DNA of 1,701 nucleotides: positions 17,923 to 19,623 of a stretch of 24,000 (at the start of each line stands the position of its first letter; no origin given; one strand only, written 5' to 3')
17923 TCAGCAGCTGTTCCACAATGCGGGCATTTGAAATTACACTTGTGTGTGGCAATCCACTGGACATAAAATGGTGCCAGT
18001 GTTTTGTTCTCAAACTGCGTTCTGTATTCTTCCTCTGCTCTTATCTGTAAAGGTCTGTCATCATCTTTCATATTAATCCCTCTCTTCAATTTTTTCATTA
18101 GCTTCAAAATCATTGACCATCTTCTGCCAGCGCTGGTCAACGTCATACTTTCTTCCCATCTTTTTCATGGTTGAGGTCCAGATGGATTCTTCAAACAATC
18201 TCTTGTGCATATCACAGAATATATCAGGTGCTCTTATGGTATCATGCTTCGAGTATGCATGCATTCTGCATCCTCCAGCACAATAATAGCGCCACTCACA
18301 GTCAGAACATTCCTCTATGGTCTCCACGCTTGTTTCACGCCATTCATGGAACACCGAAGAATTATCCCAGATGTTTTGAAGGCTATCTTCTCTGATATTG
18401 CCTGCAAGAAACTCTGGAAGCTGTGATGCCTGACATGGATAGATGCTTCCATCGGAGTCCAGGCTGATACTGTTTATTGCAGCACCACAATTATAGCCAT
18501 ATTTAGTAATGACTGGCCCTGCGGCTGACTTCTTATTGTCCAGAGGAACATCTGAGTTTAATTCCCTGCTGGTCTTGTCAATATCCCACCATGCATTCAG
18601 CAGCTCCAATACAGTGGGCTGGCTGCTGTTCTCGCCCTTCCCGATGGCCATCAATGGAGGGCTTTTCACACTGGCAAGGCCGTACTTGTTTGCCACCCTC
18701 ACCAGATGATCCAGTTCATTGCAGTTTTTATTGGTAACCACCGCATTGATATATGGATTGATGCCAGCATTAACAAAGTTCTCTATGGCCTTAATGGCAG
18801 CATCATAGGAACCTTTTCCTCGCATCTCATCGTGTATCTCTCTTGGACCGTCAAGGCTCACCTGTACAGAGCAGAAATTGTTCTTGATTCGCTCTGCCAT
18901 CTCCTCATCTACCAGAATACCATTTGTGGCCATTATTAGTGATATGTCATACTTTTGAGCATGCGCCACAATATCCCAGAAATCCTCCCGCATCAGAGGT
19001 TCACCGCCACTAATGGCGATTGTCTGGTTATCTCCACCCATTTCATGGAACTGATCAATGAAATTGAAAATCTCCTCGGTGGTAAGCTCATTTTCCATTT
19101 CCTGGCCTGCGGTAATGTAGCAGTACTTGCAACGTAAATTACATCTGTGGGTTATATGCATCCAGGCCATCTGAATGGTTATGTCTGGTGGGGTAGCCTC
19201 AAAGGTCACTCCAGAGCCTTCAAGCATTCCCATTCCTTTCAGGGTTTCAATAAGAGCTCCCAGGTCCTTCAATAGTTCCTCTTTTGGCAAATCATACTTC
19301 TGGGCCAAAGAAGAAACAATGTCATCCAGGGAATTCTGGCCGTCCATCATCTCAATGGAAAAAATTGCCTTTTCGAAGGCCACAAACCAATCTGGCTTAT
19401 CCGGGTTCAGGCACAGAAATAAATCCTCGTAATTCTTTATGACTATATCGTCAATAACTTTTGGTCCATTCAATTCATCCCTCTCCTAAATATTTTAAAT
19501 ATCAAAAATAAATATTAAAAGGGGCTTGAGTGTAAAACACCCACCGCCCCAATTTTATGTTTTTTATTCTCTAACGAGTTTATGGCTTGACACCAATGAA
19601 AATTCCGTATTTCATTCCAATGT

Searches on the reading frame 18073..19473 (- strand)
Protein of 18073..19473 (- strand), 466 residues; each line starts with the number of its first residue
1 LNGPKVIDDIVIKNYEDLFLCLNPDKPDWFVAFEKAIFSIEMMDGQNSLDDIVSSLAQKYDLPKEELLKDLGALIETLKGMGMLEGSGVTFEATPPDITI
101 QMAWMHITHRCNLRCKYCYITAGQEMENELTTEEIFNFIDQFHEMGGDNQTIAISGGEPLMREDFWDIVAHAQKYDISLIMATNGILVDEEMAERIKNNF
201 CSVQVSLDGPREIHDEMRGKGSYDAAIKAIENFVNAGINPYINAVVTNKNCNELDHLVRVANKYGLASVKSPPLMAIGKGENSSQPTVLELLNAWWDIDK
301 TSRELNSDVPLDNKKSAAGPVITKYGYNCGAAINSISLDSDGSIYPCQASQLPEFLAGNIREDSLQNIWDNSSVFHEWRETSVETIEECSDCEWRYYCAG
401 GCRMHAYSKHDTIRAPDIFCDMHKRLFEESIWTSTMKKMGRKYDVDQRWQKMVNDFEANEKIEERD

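Call 6: search_protein_families(library=pfam, proteins=[window:18073-19473:-], max_evalue=0.01)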
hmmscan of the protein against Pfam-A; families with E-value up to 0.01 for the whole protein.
window:18073-19473:- (466 aa): 6 families
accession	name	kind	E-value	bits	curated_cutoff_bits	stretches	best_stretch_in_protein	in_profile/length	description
PF04055.27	Radical_SAM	-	1.3e-29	103.9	29.5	1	106-245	2-149/166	Radical SAM superfamily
PF13186.11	SPASM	-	2e-11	44.5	21.5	1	329-393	1-67/67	Iron-sulfur cluster-binding domain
PF13353.11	Fer4_12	-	1.2e-07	32.6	22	1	107-213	11-119/137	4Fe-4S single cluster domain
PF05402.18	PqqD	-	3.6e-07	30.9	23.4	1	38-83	21-66/67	Coenzyme PQQ synthesis protein D (PqqD)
PF08502.15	LeuA_dimer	-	0.0045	17.3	24.9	1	198-237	36-74/131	LeuA allosteric (dimerisation) domain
PF12903.12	DUF3830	-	0.0086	16.5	26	0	126-224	37-138/143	Protein of unknown function (DUF3830)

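Call 7: search_protein_families(library=ncbifam, proteins=[window:18073-19473:-], max_evalue=0.01)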
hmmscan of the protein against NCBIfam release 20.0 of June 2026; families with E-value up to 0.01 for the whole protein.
window:18073-19473:- (466 aa): 100 families (the best 25 are shown)
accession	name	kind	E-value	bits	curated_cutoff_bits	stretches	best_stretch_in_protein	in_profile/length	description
NF045574.1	sacti_mat_StsB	exception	2.1e-56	191.7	625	1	65-435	64-429/466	StsB family radical SAM/SPASM domain sactipeptide maturase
TIGR03962.1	mycofact_rSAM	equivalog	1.1e-54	186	265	1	99-420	11-331/339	mycofactocin radical SAM maturase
NF050035.1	rSAM_WgK_link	exception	1.1e-46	159.5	650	2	105-297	13-204/367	radical SAM/SPASM peptide maturase WgkB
TIGR04545.1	rSAM_ahbD_hemeb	equivalog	1.9e-45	155.8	500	1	103-420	3-335/339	heme b synthase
TIGR04053.2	TIGR04053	equivalog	7.5e-44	150.5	395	2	106-285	13-197/366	TIGR04053 family radical SAM/SPASM domain-containing protein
TIGR04055.1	rSAM_NirJ2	equivalog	2.2e-43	149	500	1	106-421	5-323/326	putative heme d1 biosynthesis radical SAM protein NirJ2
TIGR04054.1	rSAM_NirJ1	equivalog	3e-41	141.3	650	2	106-281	41-217/387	putative heme d1 biosynthesis radical SAM protein NirJ1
TIGR04347.1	pseudo_SAM_Halo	equivalog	4.6e-41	141.4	525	2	105-268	42-206/390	TIGR04347 family pseudo-SAM/SPASM protein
TIGR04051.1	rSAM_NirJ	equivalog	9.2e-41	140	515.45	2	106-269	7-171/354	heme d1 biosynthesis radical SAM protein NirJ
NF041298.1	rSAM_mat_DynA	equivalog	9.8e-41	139.9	450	1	107-428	7-347/356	dynobactin maturation radical SAM/SPASM protein DynA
TIGR04250.1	SCM_rSAM_ScmE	equivalog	2e-40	138.8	400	2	105-260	7-164/358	SynChlorMet cassette radical SAM/SPASM protein ScmE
TIGR04251.1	SCM_rSAM_ScmF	equivalog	8.7e-38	130.6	400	1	103-424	6-343/353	SynChlorMet cassette radical SAM/SPASM protein ScmF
TIGR03974.1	rSAM_six_Cys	equivalog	1.9e-37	129.2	425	1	97-431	93-446/451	thioether cross-link-forming SCIFF peptide maturase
TIGR04340.1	rSAM_ACGX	hypoth_equivalog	6e-37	127.6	400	2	105-261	7-169/341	radical SAM/SPASM domain protein, ACGX system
TIGR04546.1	rSAM_ahbC_deAc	equivalog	1.3e-36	126.3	650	2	106-269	44-208/390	12,18-didecarboxysiroheme deacetylase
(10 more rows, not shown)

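Call 9: find_related_loci(query=window:18073-19473:-, collection=genome_contigs, flank=6000)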
Query window:18073-19473:- (466 aa) in genome_contigs; peptide patterns used: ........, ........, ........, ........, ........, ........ (x = any residue, [..] = any of these).
10 stretches matched a pattern; 1 encode a relative of the query (tblastn E <= 1e-3); 1 distinct loci.
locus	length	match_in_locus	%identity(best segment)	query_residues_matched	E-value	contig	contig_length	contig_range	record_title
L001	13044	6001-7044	32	102-422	4e-48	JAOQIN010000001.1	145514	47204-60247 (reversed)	MAG: Candidatus Methanoxibalbensis ujae isolate NA091.008_2 NODE_1, whole genome shotgun sequence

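Call 25: list_cluster_members(proteins=[P0001, window:18073-19473:-, window:16239-17015:+])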
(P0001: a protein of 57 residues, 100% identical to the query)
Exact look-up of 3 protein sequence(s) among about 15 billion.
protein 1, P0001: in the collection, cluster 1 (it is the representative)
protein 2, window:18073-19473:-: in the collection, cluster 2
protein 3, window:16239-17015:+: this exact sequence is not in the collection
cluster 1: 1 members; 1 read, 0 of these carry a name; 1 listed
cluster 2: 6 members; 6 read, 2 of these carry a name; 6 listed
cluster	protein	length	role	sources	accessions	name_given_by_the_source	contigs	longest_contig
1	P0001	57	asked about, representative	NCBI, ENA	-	-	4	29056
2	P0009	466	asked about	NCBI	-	-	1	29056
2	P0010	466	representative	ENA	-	-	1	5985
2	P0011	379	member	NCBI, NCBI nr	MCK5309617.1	MAG: PqqD family peptide modification chaperone, partial [Thermoplasmata archaeon] | PqqD family peptide modification chaperone [Thermoplasmata archaeon]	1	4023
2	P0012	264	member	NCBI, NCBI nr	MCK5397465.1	MAG: radical SAM protein, partial [Thermoplasmata archaeon] | radical SAM protein [Thermoplasmata archaeon]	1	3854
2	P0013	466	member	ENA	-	-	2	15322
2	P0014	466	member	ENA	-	-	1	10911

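Call 39: search_solved_structures(query=window:18073-19473:-, max_evalue=0.00001)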
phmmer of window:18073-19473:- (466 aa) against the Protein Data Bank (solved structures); distinct sequences matched with E-value up to 0.00001: 12.
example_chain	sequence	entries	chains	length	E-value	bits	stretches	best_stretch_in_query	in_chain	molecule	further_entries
5wgg_A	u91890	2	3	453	7.2e-32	114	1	50-435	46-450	Radical SAM domain protein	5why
4k37_A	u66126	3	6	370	4.5e-23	84.9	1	109-429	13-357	Anaerobic sulfatase-maturating enzyme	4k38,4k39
4k36_A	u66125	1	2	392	5.8e-23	84.6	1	109-429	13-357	Anaerobic sulfatase-maturating enzyme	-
6efn_A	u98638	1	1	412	2.9e-16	62.5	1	104-368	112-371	Sporulation killing factor maturation protein SkfB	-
6c8v_A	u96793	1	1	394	1.8e-11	46.7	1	105-417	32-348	Coenzyme PQQ synthesis protein E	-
7vob_C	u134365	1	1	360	2.9e-10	42.7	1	105-267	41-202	Cytosylglucuronate decarboxylase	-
7voc_C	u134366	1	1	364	3e-10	42.7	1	105-267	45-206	Cytosylglucuronate decarboxylase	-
7tol_A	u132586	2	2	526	1.3e-08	37.3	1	101-262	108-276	glycerol dibiphytanyl glycerol tetraether - macrocyclic archaeol synthase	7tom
5v1q_A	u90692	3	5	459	2e-08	36.7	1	109-409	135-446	Radical SAM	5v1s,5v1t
2fb2_A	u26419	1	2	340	2.3e-08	36.4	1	105-278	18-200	Molybdenum cofactor biosynthesis protein A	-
8vpo_A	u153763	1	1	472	4.7e-08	35.4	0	104-249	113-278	Radical SAM core domain-containing protein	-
1tv7_A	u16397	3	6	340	4.8e-08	35.4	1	105-257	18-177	Molybdenum cofactor biosynthesis protein A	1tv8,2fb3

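Call 44: find_homologous_proteins(query=window:18073-19473:-, max_evalue=1e-40)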
Query window:18073-19473:- (466 aa): 77 proteins with E <= 1e-40 among 8000 candidates.
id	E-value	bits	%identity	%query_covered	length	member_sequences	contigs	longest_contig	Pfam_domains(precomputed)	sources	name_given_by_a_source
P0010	0.0e+0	1083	99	100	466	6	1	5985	PF13186.12,PF04055.28,PF13353.12,PF05402.19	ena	-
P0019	1.8e-281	952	86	100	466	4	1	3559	PF13186.12,PF04055.28,PF13353.12,PF05402.19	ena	-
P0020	6.6e-230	782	73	95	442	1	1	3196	PF13186.12,PF04055.28,PF13353.12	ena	-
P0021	4.8e-142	492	46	96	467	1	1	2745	PF13186.12,PF04055.28,PF13353.12,PF05402.19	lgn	-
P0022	3.6e-132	460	43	98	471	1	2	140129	PF13186.12,PF04055.28,PF13353.12,PF05402.19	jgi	-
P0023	3.4e-107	377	39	95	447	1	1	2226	PF13186.12,PF04055.28,PF13353.12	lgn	-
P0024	1.4e-103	365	38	95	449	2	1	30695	PF13186.12,PF04055.28,PF05402.19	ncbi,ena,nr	ncbi:MAG: radical SAM protein [Thermoplasmata archaeon]|nr:radical SAM protein [Thermoplasmata archa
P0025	1.9e-67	246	30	89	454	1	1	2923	PF13186.12,PF04055.28,PF13353.12,PF05402.19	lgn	-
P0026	4.5e-60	222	31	91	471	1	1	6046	PF13186.12,PF04055.28,PF05402.19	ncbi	-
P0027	9.4e-59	218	31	91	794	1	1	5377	PF13489.13,PF08241.19,PF13847.13,PF06325.20,PF13186.12,PF13649.13,PF04055.28,PF13353.12,PF05148.22,PF20922.4,PF01135.26,PF01209.25,PF08242.19,PF05402.19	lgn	-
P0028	9.4e-59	218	31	91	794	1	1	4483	PF13489.13,PF08241.19,PF13847.13,PF06325.20,PF13186.12,PF13649.13,PF04055.28,PF13353.12,PF05148.22,PF20922.4,PF01135.26,PF01209.25,PF08242.19,PF05402.19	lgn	-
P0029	3.9e-58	215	30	91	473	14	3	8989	PF13186.12,PF04055.28,PF05402.19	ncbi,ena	-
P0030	9.7e-58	214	30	91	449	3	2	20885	PF13186.12,PF04055.28,PF13353.12,PF05402.19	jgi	-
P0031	7.1e-57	211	30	91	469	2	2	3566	PF13186.12,PF04055.28,PF13353.12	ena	-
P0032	2.8e-56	209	31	90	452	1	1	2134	PF13186.12,PF04055.28,PF13353.12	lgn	-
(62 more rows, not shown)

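Call 45: find_encoding_contigs(protein=P0022, flank=8000, max_places=2)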
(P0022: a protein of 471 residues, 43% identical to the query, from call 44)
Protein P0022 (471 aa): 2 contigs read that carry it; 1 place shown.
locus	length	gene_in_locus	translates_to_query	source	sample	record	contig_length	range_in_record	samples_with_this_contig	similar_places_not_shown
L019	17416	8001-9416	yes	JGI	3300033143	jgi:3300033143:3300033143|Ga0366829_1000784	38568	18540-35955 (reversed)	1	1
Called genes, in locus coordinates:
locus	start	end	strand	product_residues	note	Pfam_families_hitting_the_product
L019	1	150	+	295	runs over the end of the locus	PF01717:Meth_synt_2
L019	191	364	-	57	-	-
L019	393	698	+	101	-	PF14251:PterinBD-DUF4346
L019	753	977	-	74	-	-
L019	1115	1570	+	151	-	PF01090:Ribosomal_S19e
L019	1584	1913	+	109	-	PF01984:dsDNA_bind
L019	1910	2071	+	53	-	PF00832:Ribosomal_L39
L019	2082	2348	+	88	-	PF01198:Ribosomal_L31e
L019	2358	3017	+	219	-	PF01912:eIF-6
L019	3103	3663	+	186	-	PF01844:HNH, PF14279:HNH_5, PF13395:HNH_4 (faint)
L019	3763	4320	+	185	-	-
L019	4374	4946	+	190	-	PF04307:YdjM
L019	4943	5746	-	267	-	PF09997:DUF2238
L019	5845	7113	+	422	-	PF13393:tRNA-synt_His, PF00587:tRNA-synt_2b, PF03129:HGTP_anticodon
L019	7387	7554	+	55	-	-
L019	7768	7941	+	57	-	-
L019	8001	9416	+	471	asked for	PF05402:PqqD (weak), PF04055:Radical_SAM, PF13353:Fer4_12, PF13186:SPASM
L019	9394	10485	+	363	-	PF00702:Hydrolase (faint), PF13353:Fer4_12 (weak), PF04055:Radical_SAM, PF13186:SPASM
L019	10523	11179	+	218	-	-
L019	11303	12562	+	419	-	-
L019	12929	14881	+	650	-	PF16177:ACAS_N, PF00501:AMP-binding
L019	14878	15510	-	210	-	-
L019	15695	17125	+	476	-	PF00108:Thiolase_N (weak), PF22691:Thiolase_C_1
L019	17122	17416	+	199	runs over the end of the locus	PF01796:OB_ChsH2_C (weak)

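Call 46: find_encoding_contigs(protein=P0024, flank=8000, max_places=2)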
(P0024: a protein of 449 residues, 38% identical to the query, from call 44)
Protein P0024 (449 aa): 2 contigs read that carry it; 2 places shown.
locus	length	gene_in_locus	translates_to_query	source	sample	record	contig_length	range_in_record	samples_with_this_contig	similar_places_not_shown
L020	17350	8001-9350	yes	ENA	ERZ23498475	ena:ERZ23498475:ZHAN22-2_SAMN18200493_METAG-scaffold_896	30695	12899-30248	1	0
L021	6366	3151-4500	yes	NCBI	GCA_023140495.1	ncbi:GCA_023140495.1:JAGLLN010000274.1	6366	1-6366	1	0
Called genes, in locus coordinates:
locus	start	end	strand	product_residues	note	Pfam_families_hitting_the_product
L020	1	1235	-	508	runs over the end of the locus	PF01943:Polysacc_synt, PF13440:Polysacc_synt_3, PF03023:MurJ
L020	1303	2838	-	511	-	PF21088:MS_channel_1st (weak), PF00924:MS_channel_2nd, PF21082:MS_channel_3rd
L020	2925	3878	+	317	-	PF06847:Arc_PepC_II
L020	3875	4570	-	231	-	-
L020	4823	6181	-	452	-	PF05402:PqqD (weak), PF04055:Radical_SAM, PF13353:Fer4_12, PF13186:SPASM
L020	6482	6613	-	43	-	-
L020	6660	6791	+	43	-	-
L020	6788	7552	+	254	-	PF04055:Radical_SAM (weak), PF13186:SPASM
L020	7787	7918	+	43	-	-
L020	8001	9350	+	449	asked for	PF05402:PqqD (weak), PF04055:Radical_SAM, PF13186:SPASM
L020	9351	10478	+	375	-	PF04055:Radical_SAM, PF13186:SPASM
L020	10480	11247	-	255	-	PF00175:NAD_binding_1 (faint), PF10418:DHODB_Fe-S_bind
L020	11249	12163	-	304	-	PF01180:DHO_dh, PF01207:Dus (weak)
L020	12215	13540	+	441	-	-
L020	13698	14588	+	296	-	PF00025:Arf, PF00071:Ras, PF01926:MMR_HSR1 (faint), PF08477:Roc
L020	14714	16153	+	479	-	PF05977:MFS_3, PF07690:MFS_1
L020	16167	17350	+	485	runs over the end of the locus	PF05977:MFS_3, PF07690:MFS_1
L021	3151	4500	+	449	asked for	PF05402:PqqD (weak), PF04055:Radical_SAM, PF13186:SPASM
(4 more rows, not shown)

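Call 49: search_protein_families(library=pfam, proteins=[L019:10523-11179:+, L019:11303-12562:+, L019:9394-10485:+, L020:12215-13540:+, L020:3875-4570:-, L020:6788-7552:+, L020:9351-10478:+], max_evalue=0.01)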
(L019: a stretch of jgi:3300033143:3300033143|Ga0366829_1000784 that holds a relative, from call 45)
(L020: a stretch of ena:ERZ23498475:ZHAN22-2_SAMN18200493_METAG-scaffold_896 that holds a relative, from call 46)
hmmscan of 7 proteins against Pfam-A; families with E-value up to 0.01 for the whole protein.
L019:10523-11179:+ (218 aa): 1 family
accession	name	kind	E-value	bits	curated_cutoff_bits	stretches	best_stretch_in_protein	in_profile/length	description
PF09594.16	GT87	-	0.00078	19.7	25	1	27-108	105-180/237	Glycosyltransferase family 87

L019:11303-12562:+ (419 aa): 0 families

L019:9394-10485:+ (363 aa): 4 families
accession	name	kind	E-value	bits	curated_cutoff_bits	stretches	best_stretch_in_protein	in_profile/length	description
PF04055.27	Radical_SAM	-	1.8e-31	110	29.5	1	39-193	2-165/166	Radical SAM superfamily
PF13186.11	SPASM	-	1.5e-10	41.6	21.5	1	262-325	1-67/67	Iron-sulfur cluster-binding domain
PF13353.11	Fer4_12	-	3.4e-07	31.1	22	1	41-140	12-115/137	4Fe-4S single cluster domain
PF00702.32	Hydrolase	-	5.9e-06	27.2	26.4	1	92-189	99-186/191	haloacid dehalogenase-like hydrolase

L020:12215-13540:+ (441 aa): 0 families

L020:3875-4570:- (231 aa): 2 families
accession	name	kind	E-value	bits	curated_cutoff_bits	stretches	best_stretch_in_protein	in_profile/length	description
PF18551.6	TackOD1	-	0.0032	17.5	32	1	145-226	16-95/188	Thaumarchaeal output domain 1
PF06024.17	Orf78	-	0.0045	17.7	29.4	1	123-156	62-95/101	Orf78 (ac78)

L020:6788-7552:+ (254 aa): 2 families
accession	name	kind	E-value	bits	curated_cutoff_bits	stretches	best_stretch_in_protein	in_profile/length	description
PF13186.11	SPASM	-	2.7e-08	34.4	21.5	1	144-208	1-67/67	Iron-sulfur cluster-binding domain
PF04055.27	Radical_SAM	-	1e-07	32.7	29.5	1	6-74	95-164/166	Radical SAM superfamily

L020:9351-10478:+ (375 aa): 3 families
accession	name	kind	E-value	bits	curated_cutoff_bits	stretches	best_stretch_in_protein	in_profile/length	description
PF04055.27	Radical_SAM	-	3.1e-27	96.2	29.5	1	50-201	3-163/166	Radical SAM superfamily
PF13186.11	SPASM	-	1.4e-08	35.3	21.5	1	272-335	1-67/67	Iron-sulfur cluster-binding domain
PF13353.11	Fer4_12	-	0.00013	22.8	22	1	49-159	10-124/137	4Fe-4S single cluster domain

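Call 68: search_solved_structures(query=window:18073-19473:-, max_evalue=1e-20, show_alignments=2)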
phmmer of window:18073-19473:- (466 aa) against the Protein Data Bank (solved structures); distinct sequences matched with E-value up to 1e-20: 3.
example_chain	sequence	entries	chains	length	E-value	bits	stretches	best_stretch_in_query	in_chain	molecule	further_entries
5wgg_A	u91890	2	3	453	7.2e-32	114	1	50-435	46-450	Radical SAM domain protein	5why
4k37_A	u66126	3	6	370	4.5e-23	84.9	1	109-429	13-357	Anaerobic sulfatase-maturating enzyme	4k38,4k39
4k36_A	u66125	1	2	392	5.8e-23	84.6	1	109-429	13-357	Anaerobic sulfatase-maturating enzyme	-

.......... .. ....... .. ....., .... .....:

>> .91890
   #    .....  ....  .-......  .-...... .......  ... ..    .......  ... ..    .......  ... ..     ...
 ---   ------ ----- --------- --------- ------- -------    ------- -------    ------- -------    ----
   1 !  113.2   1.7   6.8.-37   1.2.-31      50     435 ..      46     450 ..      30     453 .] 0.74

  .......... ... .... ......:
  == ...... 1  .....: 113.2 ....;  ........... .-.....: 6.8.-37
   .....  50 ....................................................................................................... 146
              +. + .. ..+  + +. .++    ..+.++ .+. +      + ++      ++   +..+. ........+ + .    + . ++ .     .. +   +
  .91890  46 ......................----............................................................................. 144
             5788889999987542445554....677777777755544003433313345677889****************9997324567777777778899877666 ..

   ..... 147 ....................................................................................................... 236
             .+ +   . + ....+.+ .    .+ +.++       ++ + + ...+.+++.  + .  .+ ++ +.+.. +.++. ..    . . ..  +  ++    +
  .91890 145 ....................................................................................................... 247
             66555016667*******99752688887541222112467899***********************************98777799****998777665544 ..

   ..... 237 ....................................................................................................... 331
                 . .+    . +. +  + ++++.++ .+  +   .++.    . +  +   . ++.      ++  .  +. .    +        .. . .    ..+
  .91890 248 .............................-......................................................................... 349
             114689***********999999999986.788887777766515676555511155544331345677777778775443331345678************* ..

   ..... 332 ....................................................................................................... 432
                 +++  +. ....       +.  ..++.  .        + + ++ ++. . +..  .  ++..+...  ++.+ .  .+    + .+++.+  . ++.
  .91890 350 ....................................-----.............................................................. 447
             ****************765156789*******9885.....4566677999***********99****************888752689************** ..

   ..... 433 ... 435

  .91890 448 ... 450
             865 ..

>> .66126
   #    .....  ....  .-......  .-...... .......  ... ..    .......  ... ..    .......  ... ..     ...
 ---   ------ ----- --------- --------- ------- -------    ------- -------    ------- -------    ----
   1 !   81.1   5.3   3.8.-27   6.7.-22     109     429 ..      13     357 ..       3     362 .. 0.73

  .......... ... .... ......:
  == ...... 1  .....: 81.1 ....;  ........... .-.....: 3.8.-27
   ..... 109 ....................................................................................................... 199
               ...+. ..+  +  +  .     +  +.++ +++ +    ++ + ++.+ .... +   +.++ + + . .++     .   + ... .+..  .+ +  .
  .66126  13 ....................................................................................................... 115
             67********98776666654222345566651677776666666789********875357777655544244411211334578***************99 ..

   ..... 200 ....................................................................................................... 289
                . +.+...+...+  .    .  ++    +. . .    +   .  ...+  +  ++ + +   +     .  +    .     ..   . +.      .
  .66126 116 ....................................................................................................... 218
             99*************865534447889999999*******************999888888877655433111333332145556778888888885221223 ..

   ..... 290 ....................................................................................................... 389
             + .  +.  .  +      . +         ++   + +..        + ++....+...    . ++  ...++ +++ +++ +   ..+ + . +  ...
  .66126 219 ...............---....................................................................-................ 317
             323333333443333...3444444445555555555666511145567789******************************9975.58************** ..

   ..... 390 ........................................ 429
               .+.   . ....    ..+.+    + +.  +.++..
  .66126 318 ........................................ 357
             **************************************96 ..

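Call 83: predict_structure(alignment_id=A5)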
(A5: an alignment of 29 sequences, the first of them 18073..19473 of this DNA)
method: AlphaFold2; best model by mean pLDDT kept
length: 466 residues; sequences in the alignment: 29
mean_pLDDT: 89.3   pTM: 0.86
mean pLDDT of the five models: 89.3, 89.2, 88.5, 88.5, 88.4
residues with pLDDT >= 90: 321; 70-90: 111; 50-70: 28; < 50: 6
segments of 3 or more residues with pLDDT < 50: none
pLDDT, mean of each block of 10 residues (from residue 1): 86 93 89 95 94 95 93 93 83 70 92 72 65 98 91 92 96 97 95 98 96 92 97 97 93 96 95 82 85 93 92 74 58 93 94 94 97 95 89 87 90 91 91 90 90 90 56
secondary structure, 60 per line:
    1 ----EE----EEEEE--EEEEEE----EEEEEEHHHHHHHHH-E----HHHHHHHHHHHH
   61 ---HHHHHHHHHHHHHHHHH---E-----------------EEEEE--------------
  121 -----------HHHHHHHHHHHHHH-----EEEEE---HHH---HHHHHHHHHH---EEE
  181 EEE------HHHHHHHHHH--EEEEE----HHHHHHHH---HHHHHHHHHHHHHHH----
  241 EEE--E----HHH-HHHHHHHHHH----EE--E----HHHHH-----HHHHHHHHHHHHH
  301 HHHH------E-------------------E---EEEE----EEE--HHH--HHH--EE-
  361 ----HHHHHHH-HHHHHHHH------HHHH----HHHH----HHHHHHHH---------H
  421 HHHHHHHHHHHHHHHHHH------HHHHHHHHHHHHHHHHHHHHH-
elements in order: E11-15 E18-23 E28-33 H34-42 H49-60 H64-80 E102-106 H132-145 E151-155 H165-174 E178-183 H190-199 E202-206 H211-218 H222-236 E241-243 H255-264 H278-282 H288-304 E335-338 E343-345 H365-371 H373-380 H387-390 H395-398 H403-410 H420-438 H445-465
